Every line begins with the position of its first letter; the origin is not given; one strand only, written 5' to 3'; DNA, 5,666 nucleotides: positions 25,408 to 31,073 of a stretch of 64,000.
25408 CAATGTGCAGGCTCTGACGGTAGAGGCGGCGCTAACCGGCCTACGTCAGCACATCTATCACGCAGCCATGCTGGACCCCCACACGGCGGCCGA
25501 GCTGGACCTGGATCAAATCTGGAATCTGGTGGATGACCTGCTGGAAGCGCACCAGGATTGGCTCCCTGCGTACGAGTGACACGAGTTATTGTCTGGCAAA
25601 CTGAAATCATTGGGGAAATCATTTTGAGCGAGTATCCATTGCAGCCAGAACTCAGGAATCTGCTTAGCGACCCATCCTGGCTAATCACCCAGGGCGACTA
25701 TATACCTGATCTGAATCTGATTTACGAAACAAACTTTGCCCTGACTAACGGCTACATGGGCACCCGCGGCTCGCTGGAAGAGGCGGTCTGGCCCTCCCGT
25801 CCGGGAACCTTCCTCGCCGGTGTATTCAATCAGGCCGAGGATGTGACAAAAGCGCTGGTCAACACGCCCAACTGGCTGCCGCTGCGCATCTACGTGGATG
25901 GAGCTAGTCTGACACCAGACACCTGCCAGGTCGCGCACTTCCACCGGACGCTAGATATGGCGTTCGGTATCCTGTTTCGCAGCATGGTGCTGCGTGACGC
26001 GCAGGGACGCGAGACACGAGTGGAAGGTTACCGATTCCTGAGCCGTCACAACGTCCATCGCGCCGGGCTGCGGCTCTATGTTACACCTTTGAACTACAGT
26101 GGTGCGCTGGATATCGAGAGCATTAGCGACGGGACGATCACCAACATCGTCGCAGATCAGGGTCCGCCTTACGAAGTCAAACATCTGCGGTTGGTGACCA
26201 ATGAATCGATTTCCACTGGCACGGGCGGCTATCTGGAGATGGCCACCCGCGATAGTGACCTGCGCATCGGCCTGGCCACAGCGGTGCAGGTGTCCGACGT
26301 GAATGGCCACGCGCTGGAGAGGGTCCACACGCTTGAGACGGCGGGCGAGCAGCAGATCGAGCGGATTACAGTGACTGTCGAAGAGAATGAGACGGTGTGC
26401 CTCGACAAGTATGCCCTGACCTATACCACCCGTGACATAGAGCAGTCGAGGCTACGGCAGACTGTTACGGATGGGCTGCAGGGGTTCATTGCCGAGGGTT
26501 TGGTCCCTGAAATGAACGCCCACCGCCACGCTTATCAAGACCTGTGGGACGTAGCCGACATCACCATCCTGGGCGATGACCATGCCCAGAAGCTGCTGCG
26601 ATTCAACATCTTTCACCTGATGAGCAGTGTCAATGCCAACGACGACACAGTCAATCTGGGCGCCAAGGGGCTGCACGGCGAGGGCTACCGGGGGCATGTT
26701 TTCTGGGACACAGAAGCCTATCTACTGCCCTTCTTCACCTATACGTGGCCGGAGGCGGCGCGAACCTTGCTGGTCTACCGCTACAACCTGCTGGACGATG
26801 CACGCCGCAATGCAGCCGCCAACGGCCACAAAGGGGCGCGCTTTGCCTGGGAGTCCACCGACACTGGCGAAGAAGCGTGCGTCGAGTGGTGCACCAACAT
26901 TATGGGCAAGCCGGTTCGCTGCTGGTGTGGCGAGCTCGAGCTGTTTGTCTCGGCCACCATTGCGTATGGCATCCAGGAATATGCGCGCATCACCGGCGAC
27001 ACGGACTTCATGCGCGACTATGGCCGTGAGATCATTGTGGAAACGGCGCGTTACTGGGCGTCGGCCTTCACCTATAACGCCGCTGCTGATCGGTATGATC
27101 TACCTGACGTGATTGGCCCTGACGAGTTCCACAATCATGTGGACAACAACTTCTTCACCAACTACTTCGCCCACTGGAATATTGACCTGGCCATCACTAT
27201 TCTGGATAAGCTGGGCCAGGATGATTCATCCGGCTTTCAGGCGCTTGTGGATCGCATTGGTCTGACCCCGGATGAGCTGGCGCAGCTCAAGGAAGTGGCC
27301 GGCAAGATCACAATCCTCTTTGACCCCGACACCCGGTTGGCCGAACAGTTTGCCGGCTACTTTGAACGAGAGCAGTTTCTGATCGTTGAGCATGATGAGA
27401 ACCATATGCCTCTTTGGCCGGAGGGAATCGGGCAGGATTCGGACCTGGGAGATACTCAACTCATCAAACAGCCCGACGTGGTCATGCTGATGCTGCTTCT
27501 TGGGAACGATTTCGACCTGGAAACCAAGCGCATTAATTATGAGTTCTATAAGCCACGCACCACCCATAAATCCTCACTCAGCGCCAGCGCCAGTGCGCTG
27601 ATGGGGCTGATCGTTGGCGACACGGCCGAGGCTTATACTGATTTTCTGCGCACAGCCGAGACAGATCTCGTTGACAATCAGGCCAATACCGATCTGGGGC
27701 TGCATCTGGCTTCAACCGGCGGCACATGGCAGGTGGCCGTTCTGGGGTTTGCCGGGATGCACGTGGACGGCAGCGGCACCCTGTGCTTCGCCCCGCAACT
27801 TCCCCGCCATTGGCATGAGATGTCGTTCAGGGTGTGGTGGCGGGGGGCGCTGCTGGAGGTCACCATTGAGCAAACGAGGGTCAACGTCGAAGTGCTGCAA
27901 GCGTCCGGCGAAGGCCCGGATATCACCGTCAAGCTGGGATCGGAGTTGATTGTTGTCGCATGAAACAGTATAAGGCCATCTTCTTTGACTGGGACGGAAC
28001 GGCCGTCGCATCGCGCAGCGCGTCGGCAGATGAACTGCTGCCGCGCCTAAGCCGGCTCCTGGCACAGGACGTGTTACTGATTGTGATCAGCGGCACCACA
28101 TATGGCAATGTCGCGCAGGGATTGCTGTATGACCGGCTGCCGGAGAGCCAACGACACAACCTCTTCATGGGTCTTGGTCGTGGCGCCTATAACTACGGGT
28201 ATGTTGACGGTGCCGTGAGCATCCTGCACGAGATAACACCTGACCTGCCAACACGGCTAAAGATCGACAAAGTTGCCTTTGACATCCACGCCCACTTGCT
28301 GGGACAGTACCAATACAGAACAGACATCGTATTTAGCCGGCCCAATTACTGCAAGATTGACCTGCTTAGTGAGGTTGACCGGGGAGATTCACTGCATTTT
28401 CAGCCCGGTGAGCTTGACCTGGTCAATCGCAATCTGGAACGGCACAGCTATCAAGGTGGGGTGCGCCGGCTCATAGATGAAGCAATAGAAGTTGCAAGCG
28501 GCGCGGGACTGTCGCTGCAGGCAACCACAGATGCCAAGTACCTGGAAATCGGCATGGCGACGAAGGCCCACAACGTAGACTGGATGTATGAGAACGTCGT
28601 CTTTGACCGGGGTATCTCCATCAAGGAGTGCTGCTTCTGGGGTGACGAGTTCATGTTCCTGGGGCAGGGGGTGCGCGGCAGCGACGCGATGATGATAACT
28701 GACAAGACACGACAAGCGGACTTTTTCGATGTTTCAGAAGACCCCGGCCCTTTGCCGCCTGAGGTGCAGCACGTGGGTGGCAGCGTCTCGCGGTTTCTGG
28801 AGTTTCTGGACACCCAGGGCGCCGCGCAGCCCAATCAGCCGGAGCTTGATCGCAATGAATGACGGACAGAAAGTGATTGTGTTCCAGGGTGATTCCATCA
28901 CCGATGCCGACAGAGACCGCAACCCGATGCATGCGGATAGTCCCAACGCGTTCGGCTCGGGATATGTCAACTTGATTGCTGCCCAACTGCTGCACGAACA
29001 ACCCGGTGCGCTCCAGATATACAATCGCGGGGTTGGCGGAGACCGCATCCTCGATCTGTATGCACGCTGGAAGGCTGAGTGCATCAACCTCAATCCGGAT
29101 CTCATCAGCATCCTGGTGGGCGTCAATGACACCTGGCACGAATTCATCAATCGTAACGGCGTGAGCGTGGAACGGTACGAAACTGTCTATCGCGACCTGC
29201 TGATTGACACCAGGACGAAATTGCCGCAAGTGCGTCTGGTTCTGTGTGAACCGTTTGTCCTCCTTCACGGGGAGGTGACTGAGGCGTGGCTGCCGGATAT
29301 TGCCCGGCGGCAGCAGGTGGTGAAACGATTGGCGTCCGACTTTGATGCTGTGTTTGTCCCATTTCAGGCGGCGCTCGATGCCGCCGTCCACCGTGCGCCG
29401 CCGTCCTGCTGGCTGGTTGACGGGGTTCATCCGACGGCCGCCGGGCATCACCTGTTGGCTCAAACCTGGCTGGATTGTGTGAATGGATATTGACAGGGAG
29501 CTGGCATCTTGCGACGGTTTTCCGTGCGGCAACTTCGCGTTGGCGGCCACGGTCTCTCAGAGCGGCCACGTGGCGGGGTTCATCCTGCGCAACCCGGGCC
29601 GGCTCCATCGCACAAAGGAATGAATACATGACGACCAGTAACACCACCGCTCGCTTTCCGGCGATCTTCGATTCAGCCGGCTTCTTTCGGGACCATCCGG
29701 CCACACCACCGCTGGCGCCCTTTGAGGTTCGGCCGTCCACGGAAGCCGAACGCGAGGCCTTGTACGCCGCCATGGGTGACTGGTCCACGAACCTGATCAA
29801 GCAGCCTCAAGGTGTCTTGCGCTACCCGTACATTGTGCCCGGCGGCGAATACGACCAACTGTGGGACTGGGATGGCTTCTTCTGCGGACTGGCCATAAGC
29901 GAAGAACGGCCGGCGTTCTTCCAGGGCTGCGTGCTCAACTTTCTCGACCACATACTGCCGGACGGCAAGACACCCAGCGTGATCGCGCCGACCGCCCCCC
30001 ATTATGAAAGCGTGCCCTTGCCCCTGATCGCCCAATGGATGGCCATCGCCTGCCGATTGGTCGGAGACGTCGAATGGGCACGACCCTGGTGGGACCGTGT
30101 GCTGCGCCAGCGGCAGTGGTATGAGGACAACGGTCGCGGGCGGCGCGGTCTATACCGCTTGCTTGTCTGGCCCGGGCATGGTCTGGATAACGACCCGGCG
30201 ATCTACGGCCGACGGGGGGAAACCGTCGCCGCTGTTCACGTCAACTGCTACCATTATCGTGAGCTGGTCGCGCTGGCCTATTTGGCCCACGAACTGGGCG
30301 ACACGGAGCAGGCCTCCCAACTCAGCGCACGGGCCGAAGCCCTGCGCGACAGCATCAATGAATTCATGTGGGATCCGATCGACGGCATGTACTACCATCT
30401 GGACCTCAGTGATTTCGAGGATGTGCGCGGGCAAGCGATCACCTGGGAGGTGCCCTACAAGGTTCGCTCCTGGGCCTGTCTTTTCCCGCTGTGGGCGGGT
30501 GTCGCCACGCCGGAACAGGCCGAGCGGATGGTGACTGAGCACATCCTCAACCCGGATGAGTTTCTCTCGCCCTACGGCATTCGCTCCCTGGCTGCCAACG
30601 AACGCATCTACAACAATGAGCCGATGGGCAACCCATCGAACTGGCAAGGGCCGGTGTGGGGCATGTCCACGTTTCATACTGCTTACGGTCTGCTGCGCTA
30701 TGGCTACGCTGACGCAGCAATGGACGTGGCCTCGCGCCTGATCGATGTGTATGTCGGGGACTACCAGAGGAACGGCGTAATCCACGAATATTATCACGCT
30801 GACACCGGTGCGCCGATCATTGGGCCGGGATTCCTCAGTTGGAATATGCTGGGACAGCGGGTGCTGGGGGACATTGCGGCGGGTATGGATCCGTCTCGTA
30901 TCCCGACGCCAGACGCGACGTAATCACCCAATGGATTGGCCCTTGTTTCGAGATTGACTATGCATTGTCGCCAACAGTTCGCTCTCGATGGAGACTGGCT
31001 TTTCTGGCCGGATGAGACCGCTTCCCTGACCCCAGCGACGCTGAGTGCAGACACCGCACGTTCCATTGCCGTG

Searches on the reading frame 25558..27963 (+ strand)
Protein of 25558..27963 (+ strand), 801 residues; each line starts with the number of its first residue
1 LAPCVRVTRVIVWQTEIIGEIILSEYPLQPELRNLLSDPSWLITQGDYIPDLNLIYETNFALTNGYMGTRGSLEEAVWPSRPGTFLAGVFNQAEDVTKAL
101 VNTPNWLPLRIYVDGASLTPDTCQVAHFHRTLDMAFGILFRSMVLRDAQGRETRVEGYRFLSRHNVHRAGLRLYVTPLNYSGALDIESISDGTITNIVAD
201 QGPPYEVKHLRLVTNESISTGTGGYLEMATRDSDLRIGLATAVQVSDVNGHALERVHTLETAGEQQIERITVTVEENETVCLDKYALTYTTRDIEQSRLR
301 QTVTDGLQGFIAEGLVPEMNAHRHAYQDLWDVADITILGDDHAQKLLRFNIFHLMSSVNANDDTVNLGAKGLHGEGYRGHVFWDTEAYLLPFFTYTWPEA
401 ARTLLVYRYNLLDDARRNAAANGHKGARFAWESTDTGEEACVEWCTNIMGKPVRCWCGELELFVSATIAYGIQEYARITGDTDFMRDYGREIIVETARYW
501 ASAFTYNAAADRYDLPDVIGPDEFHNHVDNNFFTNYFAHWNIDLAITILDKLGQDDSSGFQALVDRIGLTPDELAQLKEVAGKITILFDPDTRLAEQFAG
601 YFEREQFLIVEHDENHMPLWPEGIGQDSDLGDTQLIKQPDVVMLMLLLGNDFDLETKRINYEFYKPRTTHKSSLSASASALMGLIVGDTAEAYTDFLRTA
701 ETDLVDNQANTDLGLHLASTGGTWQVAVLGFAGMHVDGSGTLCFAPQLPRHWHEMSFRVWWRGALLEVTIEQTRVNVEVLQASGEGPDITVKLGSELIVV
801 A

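Call 78: search_protein_families(library=pfam, max_evalue=0.00001, proteins=[window:25558-27963:+])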
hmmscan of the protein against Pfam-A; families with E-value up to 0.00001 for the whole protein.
window:25558-27963:+ (801 aa): 3 families
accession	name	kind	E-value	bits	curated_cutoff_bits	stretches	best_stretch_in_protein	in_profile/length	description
PF03632.21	Glyco_hydro_65m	-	4e-103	345.7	27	1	348-725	1-371/371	Glycosyl hydrolase family 65 central catalytic domain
PF03636.21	Glyco_hydro_65N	-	3.7e-56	190.9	26.6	1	48-292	5-233/233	Glycosyl hydrolase family 65, N-terminal domain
PF03633.20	Glyco_hydro_65C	-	1.4e-12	47.6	22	1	739-794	5-56/62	Glycosyl hydrolase family 65, C-terminal domain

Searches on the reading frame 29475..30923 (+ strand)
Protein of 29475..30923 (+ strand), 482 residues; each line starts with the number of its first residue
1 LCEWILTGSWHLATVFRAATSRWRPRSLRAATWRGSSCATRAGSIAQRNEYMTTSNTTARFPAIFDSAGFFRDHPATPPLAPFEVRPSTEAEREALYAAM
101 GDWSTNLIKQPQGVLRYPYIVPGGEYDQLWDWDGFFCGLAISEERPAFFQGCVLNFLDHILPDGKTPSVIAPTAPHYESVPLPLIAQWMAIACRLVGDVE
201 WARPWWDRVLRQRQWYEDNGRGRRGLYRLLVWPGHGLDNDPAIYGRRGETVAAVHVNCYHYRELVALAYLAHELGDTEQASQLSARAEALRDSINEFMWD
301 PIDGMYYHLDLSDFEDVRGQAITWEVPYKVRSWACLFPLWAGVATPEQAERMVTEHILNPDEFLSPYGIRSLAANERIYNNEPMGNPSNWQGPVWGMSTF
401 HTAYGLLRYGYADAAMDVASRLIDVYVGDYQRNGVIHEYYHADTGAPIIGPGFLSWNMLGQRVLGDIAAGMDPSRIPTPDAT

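Call 78: search_protein_families(library=pfam, max_evalue=0.00001, proteins=[window:29475-30923:+])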
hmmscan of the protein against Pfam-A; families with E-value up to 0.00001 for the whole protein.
window:29475-30923:+ (482 aa): 3 families
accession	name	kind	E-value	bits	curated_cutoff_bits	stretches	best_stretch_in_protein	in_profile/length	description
PF22422.2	MGH1-like_GH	-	6.9e-39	134.9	27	1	126-453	1-353/356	Mannosylglycerate hydrolase MGH1-like glycoside hydrolase domain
PF01204.24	Trehalase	-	2.2e-21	76.8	21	1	247-448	300-484/512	Trehalase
PF03200.22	Glyco_hydro_63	-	2.2e-09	37.1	22.4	1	253-457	251-483/492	Glycosyl hydrolase family 63 C-terminal domain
